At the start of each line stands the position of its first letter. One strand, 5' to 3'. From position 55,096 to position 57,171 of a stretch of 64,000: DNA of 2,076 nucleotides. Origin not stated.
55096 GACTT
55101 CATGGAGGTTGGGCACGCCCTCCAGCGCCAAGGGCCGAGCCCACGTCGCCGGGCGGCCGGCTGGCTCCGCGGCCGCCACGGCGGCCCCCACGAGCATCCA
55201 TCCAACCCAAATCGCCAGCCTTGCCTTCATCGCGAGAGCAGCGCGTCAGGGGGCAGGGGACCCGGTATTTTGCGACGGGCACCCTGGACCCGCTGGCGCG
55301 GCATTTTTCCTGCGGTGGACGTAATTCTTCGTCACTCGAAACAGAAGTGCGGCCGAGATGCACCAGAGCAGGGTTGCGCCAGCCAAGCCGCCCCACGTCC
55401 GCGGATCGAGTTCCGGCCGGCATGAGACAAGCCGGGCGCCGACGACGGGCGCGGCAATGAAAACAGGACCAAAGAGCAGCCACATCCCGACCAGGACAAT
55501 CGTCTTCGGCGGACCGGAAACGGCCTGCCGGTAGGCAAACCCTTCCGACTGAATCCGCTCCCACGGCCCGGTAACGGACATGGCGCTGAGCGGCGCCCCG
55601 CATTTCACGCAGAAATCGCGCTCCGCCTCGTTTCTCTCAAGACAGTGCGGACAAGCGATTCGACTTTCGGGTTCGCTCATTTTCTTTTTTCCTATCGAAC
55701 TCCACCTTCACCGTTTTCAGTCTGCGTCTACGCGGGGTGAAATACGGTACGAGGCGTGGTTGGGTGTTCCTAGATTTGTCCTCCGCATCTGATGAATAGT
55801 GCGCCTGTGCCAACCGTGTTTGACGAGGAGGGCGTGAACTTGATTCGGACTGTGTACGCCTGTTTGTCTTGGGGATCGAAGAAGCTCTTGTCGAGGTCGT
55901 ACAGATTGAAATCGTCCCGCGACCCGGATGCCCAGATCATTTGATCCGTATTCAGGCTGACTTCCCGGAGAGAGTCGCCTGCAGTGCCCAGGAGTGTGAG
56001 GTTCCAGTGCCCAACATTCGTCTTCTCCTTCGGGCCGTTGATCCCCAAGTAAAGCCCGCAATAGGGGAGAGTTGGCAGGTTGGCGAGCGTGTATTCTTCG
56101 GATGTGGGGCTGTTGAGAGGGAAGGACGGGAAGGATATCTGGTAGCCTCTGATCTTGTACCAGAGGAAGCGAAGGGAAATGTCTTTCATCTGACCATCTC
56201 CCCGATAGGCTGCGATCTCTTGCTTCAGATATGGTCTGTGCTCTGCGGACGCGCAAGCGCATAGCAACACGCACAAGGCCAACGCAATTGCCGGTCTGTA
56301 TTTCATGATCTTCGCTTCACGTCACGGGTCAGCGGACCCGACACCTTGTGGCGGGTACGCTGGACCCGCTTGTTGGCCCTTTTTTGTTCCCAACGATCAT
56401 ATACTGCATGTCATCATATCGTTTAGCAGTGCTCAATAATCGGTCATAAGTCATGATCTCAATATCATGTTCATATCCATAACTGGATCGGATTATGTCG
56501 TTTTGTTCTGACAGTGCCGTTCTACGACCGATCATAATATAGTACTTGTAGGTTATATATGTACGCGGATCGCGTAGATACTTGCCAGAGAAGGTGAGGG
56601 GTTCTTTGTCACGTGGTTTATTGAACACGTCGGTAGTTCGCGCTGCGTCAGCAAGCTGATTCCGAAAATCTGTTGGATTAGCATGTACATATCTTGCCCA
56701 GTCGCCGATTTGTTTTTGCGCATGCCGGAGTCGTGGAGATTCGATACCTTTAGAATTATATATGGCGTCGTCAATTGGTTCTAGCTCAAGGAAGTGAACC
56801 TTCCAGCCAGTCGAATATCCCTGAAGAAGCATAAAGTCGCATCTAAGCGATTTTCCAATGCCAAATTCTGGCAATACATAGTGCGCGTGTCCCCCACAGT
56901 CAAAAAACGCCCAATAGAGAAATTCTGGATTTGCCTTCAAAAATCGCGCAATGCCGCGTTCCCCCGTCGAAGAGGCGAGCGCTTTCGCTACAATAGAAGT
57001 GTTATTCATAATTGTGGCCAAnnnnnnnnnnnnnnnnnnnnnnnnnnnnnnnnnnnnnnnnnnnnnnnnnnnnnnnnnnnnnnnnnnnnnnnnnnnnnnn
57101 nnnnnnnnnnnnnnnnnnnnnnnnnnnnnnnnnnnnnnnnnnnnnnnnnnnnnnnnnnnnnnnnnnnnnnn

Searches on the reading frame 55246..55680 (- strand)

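Call 89: search_protein_families(library=pfam, proteins=[window:55246-55680:-], max_evalue=0.01)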
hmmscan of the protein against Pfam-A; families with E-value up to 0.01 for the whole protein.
window:55246-55680:- (144 aa): 6 families
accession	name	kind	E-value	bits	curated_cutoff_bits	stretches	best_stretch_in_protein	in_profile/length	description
PF24463.1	DUF7577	-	4.7e-05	23.4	28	1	7-31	2-26/27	Domain of unknown function (DUF7577)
PF12773.13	DZR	-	0.00015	22.3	27.3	1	10-32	1-23/45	Double zinc ribbon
PF00641.23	Zn_ribbon_RanBP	-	0.00015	21.4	27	1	10-30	7-27/30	Zn-finger in Ran binding protein and others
PF13240.11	Zn_Ribbon_1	-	0.00017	21.7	25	1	10-31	2-23/23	zinc-ribbon domain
PF24460.1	DUF7575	-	0.002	17.9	28.5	1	7-31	3-27/28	Domain of unknown function (DUF7575)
PF18912.6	DZR_2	-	0.0031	17.7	27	1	5-33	19-48/56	Double zinc ribbon domain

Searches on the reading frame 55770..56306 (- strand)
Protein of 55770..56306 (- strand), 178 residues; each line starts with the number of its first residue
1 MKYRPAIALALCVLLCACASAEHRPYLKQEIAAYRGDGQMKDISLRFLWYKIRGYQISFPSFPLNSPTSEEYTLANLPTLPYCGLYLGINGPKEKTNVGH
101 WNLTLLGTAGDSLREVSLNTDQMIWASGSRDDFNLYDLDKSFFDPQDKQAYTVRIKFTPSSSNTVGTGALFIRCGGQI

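Call 89: search_protein_families(library=pfam, proteins=[window:55770-56306:-], max_evalue=0.01)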
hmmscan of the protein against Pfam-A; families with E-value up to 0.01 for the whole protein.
window:55770-56306:- (178 aa): 1 family
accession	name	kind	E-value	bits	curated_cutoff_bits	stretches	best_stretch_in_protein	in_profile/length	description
PF20101.4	DUF6491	-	0.0018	18.7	27.5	1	1-55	1-53/138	Family of unknown function (DUF6491)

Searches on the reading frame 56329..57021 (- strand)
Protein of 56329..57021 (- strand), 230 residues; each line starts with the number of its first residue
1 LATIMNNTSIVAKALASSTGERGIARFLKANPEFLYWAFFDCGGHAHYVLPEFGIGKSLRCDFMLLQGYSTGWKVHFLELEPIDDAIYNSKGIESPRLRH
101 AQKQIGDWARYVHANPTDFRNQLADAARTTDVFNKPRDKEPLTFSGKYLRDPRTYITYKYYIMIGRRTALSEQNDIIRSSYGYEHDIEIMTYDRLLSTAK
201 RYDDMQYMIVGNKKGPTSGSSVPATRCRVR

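Call 89: search_protein_families(library=pfam, proteins=[window:56329-57021:-], max_evalue=0.01)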
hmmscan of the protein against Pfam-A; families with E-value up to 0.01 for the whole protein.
window:56329-57021:- (230 aa): 1 family
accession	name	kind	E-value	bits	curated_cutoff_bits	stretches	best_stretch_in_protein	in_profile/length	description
PF14082.12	SduA_C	-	8.2e-14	52.5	27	1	21-196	4-159/159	Shedu protein SduA, C-terminal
